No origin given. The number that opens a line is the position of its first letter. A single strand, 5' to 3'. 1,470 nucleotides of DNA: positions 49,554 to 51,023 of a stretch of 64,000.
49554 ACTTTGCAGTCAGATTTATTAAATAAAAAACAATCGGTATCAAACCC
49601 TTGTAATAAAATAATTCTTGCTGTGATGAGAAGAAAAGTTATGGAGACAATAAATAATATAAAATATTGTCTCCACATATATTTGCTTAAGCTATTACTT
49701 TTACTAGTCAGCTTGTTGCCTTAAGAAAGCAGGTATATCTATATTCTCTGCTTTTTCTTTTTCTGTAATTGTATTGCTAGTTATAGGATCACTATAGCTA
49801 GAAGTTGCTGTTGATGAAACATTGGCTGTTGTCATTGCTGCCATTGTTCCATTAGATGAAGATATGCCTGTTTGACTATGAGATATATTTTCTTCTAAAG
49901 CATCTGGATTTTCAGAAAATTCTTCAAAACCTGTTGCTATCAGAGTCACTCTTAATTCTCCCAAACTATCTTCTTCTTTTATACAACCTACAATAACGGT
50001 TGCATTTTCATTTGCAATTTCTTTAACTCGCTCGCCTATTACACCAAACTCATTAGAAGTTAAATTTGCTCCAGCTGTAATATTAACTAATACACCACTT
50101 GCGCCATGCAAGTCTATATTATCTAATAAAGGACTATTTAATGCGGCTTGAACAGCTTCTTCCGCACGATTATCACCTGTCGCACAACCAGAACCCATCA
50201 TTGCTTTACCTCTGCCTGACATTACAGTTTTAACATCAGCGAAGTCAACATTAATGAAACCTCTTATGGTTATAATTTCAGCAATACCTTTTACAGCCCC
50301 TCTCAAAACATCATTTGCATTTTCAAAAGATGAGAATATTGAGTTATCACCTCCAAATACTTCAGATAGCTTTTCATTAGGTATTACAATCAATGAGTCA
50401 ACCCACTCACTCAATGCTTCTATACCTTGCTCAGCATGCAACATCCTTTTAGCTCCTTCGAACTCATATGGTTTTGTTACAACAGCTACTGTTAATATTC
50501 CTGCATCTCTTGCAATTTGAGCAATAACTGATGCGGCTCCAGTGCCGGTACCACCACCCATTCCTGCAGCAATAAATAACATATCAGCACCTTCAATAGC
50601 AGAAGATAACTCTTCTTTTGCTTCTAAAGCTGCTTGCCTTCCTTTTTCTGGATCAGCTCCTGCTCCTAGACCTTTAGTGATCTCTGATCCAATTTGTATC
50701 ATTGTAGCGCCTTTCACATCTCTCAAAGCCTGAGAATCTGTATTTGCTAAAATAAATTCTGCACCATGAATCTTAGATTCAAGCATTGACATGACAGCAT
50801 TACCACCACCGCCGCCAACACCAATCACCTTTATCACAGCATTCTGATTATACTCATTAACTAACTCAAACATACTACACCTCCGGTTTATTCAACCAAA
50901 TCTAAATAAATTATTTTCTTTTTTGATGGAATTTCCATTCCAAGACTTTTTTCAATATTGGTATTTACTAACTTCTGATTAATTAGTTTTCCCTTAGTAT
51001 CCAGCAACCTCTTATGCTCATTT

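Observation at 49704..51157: ftsZ relocated to the 5' part of the dcw cluster (ftsL-ftsZ-ftsI)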

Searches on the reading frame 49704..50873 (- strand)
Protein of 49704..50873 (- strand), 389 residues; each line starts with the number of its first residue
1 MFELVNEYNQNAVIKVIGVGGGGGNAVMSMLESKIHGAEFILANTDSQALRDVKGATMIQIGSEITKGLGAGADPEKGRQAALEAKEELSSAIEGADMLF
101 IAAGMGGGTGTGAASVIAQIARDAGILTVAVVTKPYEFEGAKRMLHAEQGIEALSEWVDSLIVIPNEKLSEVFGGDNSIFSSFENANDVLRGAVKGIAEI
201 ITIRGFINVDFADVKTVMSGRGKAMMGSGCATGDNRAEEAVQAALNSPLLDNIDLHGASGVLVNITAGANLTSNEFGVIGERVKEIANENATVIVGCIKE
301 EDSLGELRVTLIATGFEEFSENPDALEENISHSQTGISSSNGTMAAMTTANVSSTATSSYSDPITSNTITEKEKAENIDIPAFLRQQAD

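Call 6: search_protein_families(library=ncbifam, proteins=[window:49704-50873:-], max_evalue=0.001)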
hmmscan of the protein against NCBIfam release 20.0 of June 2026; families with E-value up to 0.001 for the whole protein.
window:49704-50873:- (389 aa): 1 family
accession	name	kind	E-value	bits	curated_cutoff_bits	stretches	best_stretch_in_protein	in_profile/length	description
TIGR00065.1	ftsZ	equivalog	3.3e-116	388.5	295.2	1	7-327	13-335/353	cell division protein FtsZ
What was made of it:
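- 49704..50873 (-): ftsZ: full length, canonical, relocated. TIGR00065, 388.5 bits (call 6).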

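Call 8: find_related_loci(query=window:49704-50873:-, collection=genome_contigs, flank=10000)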
Query window:49704-50873:- (389 aa) in genome_contigs; peptide patterns used: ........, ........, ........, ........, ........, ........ (x = any residue, [..] = any of these).
600 stretches matched a pattern (row limit reached: there are more); 526 encode a relative of the query (tblastn E <= 1e-3); the best 80 are kept; 80 distinct loci.
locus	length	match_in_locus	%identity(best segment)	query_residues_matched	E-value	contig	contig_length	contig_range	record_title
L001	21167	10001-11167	99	1-389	0e+0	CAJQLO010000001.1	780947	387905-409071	MAG: uncultured Gammaproteobacteria bacterium isolate 0.2_20180522_Bin_MAXBIN_096_1 genome assembly, contig: c_000000000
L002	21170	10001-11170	75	1-389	6e-172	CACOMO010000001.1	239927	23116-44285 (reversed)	MAG: uncultured gamma proteobacterium genome assembly, contig: AH-324-A07_NODE_1, whole genome shotgun sequence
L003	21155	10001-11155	74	1-389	3e-170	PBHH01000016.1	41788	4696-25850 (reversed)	MAG: Gammaproteobacteria bacterium isolate SP3036 5779, whole genome shotgun sequence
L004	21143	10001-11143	72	1-389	5e-160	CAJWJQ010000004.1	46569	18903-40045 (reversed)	MAG TPA_asm: uncultured Gammaproteobacteria bacterium isolate ERR598946_bin.19_MetaBAT_v2.12.1_MAG genome assembly, cont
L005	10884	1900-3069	74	1-389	1e-166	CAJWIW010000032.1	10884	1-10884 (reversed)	MAG TPA_asm: uncultured Gammaproteobacteria bacterium isolate ERR599032_bin.102_MetaBAT_v2.12.1_MAG genome assembly, con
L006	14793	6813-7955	69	1-389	4e-152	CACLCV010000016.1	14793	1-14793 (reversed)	uncultured gamma proteobacterium genome assembly, contig: AG-461-I20_NODE_16, whole genome shotgun sequence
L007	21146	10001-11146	68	1-389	6e-151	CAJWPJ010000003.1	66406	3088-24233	MAG TPA_asm: uncultured Gammaproteobacteria bacterium isolate ERR599066_bin.47_MetaBAT_v2.12.1_MAG genome assembly, cont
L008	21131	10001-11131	68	1-389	6e-151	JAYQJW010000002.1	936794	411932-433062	MAG: Gammaproteobacteria bacterium isolate SD4487_NP_maxbin_bins.tsv.155 contig_20598_pilon, whole genome shotgun sequen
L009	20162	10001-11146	69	1-389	9e-151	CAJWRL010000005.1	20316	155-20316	MAG TPA_asm: uncultured Gammaproteobacteria bacterium isolate ERR599100_bin.133_MetaBAT_v2.12.1_MAG genome assembly, con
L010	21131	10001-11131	67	1-389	3e-150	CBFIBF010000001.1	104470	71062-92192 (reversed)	MAG: Gammaproteobacteria bacterium isolate Co_bin_463_strict genome assembly, contig: Co_bin_463_strict_c1, whole genome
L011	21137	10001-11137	68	1-389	7e-148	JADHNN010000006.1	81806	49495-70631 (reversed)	MAG: Gammaproteobacteria bacterium isolate BS301-5m-G69 BS301-5m-C307, whole genome shotgun sequence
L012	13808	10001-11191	65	1-389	6e-141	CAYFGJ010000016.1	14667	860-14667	MAG TPA_asm: uncultured Ectothiorhodospiraceae bacterium isolate ERP001736_co2_127 genome assembly, contig: NODE_1561_le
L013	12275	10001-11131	54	1-389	7e-111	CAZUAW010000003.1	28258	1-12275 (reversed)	MAG TPA_asm: uncultured Thiotrichales bacterium isolate SRP345593_co1_92 genome assembly, contig: NODE_247_length_28258_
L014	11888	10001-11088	75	1-389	7e-163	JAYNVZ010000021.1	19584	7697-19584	MAG: Gammaproteobacteria bacterium isolate 139560_S161_vamb_bins.tsv.053 NODE_2240_length_19584_cov_5.109427, whole geno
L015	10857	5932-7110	55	1-389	2e-109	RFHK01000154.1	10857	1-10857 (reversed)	MAG: Gammaproteobacteria bacterium isolate J048 k99_708697, whole genome shotgun sequence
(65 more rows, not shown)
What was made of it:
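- Its 99%-identical twin L001 is a MAG contig (call 8). All nearest hits are Gammaproteobacteria, including Burkholderiales (call 8).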

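Call 13: find_homologous_proteins(query=window:49704-50873:-, max_evalue=1e-60)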
Query window:49704-50873:- (389 aa): 8000 proteins with E <= 1e-60 among 8000 candidates; the best 120 are listed.
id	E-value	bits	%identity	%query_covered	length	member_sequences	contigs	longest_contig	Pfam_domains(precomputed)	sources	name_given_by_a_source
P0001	2.0e-240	815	100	100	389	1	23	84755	PF00091.32,PF12327.14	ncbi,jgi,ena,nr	ncbi:MAG: cell division protein FtsZ [Gammaproteobacteria bacterium]|jgi:cell division protein FtsZ|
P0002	3.4e-240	814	100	100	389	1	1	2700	PF00091.32,PF12327.14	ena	-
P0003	5.8e-240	814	100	100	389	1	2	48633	PF00091.32,PF12327.14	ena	-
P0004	6.6e-240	813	100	100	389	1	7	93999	PF00091.32,PF12327.14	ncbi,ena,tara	tara:strand:+ start:1896 stop:3065 length:1170 start_codon:yes stop_codon:yes gene_type:complete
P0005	8.1e-240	813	100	100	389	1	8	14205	PF00091.32,PF12327.14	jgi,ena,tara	jgi:cell division protein FtsZ|tara:strand:- start:2093 stop:3262 length:1170 start_codon:yes stop_c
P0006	1.1e-239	813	99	100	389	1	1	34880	PF00091.32,PF12327.14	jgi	-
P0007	1.1e-239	813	100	100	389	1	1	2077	PF00091.32,PF12327.14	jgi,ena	jgi:cell division protein FtsZ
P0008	1.5e-239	812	100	100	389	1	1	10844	PF00091.32,PF12327.14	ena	-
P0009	2.2e-239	812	100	100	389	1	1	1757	PF00091.32,PF12327.14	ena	-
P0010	2.5e-239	811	99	100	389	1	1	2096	PF00091.32,PF12327.14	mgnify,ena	mgnify:FL=1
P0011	2.7e-239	811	99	100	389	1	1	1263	PF00091.32,PF12327.14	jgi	jgi:cell division protein FtsZ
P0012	3.4e-239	811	99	100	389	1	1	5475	PF00091.32,PF12327.14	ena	-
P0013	4.6e-239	811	99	100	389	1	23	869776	PF00091.32,PF12327.14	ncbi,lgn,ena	-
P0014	4.8e-239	810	99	100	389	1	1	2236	PF00091.32,PF12327.14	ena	-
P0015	2.0e-238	808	99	100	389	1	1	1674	PF00091.32,PF12327.14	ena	-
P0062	6.7e-211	718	88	100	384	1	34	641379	PF00091.32,PF12327.14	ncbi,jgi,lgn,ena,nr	ncbi:MAG: cell division protein FtsZ [Gammaproteobacteria bacterium]|jgi:cell division protein FtsZ|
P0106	8.0e-194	662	84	100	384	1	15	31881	PF00091.32,PF12327.14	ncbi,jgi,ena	-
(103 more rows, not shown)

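Call 15: list_cluster_members(proteins=[L002:10001-11170:+, L004:10001-11143:+, L006:6813-7955:+, L007:10001-11146:+, L008:10001-11131:+, L011:10001-11137:+, L012:10001-11191:+, L005:1900-3069:+])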
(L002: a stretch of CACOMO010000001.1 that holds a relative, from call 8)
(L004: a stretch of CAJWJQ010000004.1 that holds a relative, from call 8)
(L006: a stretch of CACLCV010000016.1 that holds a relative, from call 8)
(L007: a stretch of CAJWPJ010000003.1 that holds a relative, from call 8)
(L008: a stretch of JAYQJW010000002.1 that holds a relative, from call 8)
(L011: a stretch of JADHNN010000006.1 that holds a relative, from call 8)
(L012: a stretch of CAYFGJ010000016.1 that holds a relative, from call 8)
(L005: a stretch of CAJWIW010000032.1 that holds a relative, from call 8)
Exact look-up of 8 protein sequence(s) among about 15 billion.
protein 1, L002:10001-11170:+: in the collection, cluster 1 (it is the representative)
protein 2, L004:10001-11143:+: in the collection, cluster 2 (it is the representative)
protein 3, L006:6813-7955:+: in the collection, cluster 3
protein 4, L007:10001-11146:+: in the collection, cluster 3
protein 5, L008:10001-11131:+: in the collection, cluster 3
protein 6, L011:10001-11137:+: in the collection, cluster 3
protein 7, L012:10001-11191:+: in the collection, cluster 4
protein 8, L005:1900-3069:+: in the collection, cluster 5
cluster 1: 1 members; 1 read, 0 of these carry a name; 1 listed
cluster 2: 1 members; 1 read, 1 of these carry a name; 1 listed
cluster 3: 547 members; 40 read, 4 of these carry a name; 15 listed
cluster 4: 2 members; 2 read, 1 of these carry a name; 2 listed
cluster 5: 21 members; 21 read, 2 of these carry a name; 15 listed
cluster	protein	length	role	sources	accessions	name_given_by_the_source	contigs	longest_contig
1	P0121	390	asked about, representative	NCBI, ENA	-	-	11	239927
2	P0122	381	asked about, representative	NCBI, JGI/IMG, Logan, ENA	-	cell division protein FtsZ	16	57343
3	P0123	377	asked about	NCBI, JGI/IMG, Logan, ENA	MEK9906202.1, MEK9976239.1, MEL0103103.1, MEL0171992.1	MAG: cell division protein FtsZ [Gammaproteobacteria bacterium] | cell division protein FtsZ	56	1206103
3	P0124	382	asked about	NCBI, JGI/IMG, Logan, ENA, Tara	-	strand:- start:3600 stop:4748 length:1149 start_codon:yes stop_codon:yes ...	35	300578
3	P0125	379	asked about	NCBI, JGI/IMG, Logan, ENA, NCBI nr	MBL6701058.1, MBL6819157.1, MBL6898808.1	MAG: cell division protein FtsZ [Gammaproteobacteria bacterium] | cell division protein FtsZ [Gammaproteobacteria bacterium]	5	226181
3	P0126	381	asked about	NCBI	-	-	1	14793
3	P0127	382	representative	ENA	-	-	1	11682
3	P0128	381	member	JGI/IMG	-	cell division protein FtsZ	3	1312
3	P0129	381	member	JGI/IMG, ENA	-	-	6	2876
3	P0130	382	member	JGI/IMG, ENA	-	-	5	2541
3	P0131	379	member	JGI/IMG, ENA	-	-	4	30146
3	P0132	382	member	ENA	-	-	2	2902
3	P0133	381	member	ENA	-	-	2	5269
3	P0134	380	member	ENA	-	-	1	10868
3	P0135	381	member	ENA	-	-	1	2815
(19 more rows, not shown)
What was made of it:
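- The genomes are about 1.2 Mb (call 15).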

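Call 35: find_encoding_contigs(protein=P0062, flank=3000, max_places=4)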
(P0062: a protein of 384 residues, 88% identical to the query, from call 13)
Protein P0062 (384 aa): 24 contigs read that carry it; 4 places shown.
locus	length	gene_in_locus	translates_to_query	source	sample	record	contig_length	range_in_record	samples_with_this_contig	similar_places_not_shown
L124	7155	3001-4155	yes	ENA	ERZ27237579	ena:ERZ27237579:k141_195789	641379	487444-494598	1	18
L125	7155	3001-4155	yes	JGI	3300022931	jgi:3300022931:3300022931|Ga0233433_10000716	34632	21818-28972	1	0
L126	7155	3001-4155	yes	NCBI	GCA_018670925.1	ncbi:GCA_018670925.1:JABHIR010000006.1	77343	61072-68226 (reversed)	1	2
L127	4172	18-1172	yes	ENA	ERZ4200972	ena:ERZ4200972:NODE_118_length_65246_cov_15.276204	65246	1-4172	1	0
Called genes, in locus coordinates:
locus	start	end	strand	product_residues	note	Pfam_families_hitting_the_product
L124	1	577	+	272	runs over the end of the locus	-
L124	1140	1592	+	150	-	PF02381:MraZ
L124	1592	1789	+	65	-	PF00226:DnaJ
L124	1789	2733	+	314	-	PF01795:Methyltransf_5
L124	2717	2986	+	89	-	PF04999:FtsL (weak)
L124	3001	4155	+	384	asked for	PF00091:Tubulin, PF12327:FtsZ_C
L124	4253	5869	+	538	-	PF03717:PBP_dimer, PF00905:Transpeptidase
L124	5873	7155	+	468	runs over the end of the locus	PF08245:Mur_ligase_M, PF02875:Mur_ligase_C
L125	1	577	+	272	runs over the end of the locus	-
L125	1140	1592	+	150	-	PF02381:MraZ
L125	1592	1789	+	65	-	PF00226:DnaJ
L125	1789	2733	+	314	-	PF01795:Methyltransf_5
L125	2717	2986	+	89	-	PF04999:FtsL (weak)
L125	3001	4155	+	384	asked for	PF00091:Tubulin, PF12327:FtsZ_C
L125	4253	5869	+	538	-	PF03717:PBP_dimer, PF00905:Transpeptidase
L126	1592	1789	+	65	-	PF00226:DnaJ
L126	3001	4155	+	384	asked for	PF00091:Tubulin, PF12327:FtsZ_C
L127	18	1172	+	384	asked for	PF00091:Tubulin, PF12327:FtsZ_C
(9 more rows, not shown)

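Call 36: find_encoding_contigs(protein=P0106, flank=3000, max_places=4)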
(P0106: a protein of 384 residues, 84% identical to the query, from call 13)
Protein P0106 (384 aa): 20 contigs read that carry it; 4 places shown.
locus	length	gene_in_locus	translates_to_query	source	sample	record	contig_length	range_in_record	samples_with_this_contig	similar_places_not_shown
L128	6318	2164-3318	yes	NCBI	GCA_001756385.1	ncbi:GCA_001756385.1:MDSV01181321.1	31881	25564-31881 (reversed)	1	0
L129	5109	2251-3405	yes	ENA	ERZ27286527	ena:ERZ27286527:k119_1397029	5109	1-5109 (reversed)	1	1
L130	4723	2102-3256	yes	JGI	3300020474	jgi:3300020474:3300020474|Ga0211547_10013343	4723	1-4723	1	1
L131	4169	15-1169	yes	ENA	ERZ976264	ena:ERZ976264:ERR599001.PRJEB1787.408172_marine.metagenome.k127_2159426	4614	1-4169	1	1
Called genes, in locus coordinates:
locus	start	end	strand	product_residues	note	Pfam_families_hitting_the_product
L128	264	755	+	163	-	PF02381:MraZ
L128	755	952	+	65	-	PF00226:DnaJ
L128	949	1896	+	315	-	PF01795:Methyltransf_5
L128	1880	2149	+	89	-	-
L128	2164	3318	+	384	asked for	PF00091:Tubulin, PF12327:FtsZ_C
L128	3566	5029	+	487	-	PF03717:PBP_dimer (weak), PF00905:Transpeptidase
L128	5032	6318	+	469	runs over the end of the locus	PF08245:Mur_ligase_M, PF02875:Mur_ligase_C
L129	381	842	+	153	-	PF02381:MraZ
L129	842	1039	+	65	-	PF00226:DnaJ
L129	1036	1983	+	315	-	PF01795:Methyltransf_5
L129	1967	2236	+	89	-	-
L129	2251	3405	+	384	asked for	PF00091:Tubulin, PF12327:FtsZ_C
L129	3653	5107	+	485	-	?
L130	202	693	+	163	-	PF02381:MraZ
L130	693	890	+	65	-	PF00226:DnaJ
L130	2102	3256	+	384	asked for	PF00091:Tubulin, PF12327:FtsZ_C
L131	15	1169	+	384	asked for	PF00091:Tubulin, PF12327:FtsZ_C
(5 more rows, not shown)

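Call 46: find_homologous_proteins(query=L012:10001-11191:+, max_evalue=1e-60)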
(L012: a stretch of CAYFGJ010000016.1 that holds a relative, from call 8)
Query L012:10001-11191:+ (397 aa): 7997 proteins with E <= 1e-60 among 8000 candidates; the best 120 are listed.
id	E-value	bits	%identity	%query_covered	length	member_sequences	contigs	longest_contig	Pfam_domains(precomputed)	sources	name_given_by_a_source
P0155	3.1e-211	719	85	100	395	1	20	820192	PF00091.32,PF12327.14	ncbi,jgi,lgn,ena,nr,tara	ncbi:MAG: cell division protein FtsZ [Gammaproteobacteria bacterium]|nr:cell division protein FtsZ [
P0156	2.9e-159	548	69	100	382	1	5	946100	PF00091.32,PF12327.14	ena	-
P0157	3.7e-159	548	69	100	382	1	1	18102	PF00091.32,PF12327.14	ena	-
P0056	1.5e-158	546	68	100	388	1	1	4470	PF00091.32,PF12327.14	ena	-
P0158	1.9e-158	546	68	100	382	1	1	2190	PF00091.32,PF12327.14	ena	-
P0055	1.2e-157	543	66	100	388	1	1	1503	PF00091.32,PF12327.14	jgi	jgi:cell division protein FtsZ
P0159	1.3e-157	543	68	100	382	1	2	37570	PF00091.32,PF12327.14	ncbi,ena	-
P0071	2.8e-157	542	67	100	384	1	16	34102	PF00091.32,PF12327.14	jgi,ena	jgi:cell division protein FtsZ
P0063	3.1e-157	542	67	100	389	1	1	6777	PF00091.32,PF12327.14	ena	-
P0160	3.5e-157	541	68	100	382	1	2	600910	PF00091.32,PF12327.14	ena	-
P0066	4.2e-157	541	67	100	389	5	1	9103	PF00091.32,PF12327.14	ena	-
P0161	4.7e-157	541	68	100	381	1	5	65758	PF00091.32,PF12327.14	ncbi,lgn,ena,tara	tara:strand:- start:313 stop:1458 length:1146 start_codon:yes stop_codon:yes gene_type:complete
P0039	6.9e-157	541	67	100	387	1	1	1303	PF00091.32,PF12327.14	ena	-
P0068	7.7e-157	540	66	100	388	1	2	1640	PF00091.32,PF12327.14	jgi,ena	-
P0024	8.4e-157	540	67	100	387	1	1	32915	PF00091.32,PF12327.14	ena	-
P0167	5.6e-155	534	67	100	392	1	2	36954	PF00091.32,PF12327.14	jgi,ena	jgi:cell division protein FtsZ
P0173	3.3e-154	532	65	100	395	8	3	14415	PF00091.32,PF12327.14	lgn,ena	-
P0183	2.3e-153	529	67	100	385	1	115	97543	PF00091.32,PF12327.14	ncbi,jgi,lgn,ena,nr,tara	ncbi:MAG: Cell division protein FtsZ [Gammaproteobacteria bacterium]|nr:MAG: cell division protein F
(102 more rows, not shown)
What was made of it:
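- Protein searches returned one FtsZ type for the clade (calls 13, 46).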

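Call 47: find_encoding_contigs(protein=P0121, flank=2000, max_places=10)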
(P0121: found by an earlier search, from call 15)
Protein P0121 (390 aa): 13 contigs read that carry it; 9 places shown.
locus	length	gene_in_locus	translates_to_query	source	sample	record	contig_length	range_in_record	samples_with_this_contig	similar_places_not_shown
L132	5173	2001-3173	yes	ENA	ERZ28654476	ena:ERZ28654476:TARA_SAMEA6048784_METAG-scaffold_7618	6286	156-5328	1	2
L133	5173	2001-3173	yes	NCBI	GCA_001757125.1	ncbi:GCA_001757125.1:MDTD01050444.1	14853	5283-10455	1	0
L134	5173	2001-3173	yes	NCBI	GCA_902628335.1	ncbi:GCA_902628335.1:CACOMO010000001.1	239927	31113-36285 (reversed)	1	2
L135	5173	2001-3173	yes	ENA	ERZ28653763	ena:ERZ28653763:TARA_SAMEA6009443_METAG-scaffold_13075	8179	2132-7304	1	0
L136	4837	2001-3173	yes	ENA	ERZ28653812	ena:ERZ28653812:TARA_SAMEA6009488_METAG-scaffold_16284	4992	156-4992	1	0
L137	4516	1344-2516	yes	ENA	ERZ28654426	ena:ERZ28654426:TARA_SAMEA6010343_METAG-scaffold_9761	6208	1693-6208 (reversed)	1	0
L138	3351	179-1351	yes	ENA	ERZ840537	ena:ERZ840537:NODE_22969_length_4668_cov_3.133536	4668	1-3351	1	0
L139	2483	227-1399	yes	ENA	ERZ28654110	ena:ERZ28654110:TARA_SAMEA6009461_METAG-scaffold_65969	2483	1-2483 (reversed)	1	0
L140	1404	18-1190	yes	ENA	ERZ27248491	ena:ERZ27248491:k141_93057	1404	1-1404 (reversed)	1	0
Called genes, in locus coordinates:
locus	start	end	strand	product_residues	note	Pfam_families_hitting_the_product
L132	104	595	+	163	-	PF02381:MraZ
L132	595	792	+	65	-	PF00226:DnaJ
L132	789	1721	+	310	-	PF01795:Methyltransf_5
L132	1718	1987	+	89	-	PF04999:FtsL (weak)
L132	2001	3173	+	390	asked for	PF00091:Tubulin, PF12327:FtsZ_C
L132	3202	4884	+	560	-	PF03717:PBP_dimer, PF00905:Transpeptidase, PF13354:Beta-lactamase2 (faint)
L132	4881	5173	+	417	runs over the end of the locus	?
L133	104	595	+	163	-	PF02381:MraZ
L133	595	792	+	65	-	PF00226:DnaJ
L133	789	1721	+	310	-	PF01795:Methyltransf_5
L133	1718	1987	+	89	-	PF04999:FtsL (weak)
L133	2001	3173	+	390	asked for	PF00091:Tubulin, PF12327:FtsZ_C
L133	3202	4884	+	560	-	PF03717:PBP_dimer, PF00905:Transpeptidase, PF13354:Beta-lactamase2 (faint)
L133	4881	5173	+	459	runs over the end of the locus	PF08245:Mur_ligase_M, PF02875:Mur_ligase_C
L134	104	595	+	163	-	PF02381:MraZ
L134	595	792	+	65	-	PF00226:DnaJ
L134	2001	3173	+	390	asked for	PF00091:Tubulin, PF12327:FtsZ_C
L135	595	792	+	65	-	PF00226:DnaJ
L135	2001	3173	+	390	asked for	PF00091:Tubulin, PF12327:FtsZ_C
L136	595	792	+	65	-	PF00226:DnaJ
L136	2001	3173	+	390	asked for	PF00091:Tubulin, PF12327:FtsZ_C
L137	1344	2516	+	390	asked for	PF00091:Tubulin, PF12327:FtsZ_C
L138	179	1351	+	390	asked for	PF00091:Tubulin, PF12327:FtsZ_C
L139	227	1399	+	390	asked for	PF00091:Tubulin, PF12327:FtsZ_C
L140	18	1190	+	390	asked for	PF00091:Tubulin, PF12327:FtsZ_C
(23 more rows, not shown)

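Call 48: find_encoding_contigs(protein=P0126, flank=2000, max_places=5)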
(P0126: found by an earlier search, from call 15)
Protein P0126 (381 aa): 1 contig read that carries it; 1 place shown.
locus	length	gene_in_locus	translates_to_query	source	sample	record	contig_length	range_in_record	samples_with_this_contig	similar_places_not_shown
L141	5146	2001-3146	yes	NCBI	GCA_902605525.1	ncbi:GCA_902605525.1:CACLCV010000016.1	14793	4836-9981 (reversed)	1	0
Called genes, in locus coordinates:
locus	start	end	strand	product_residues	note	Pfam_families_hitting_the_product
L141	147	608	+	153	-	PF02381:MraZ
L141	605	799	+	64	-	PF00226:DnaJ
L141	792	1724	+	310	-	PF01795:Methyltransf_5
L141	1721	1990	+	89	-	-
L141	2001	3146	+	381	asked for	PF00091:Tubulin, PF12327:FtsZ_C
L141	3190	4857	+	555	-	PF03717:PBP_dimer, PF00905:Transpeptidase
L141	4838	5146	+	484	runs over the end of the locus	PF08245:Mur_ligase_M, PF02875:Mur_ligase_C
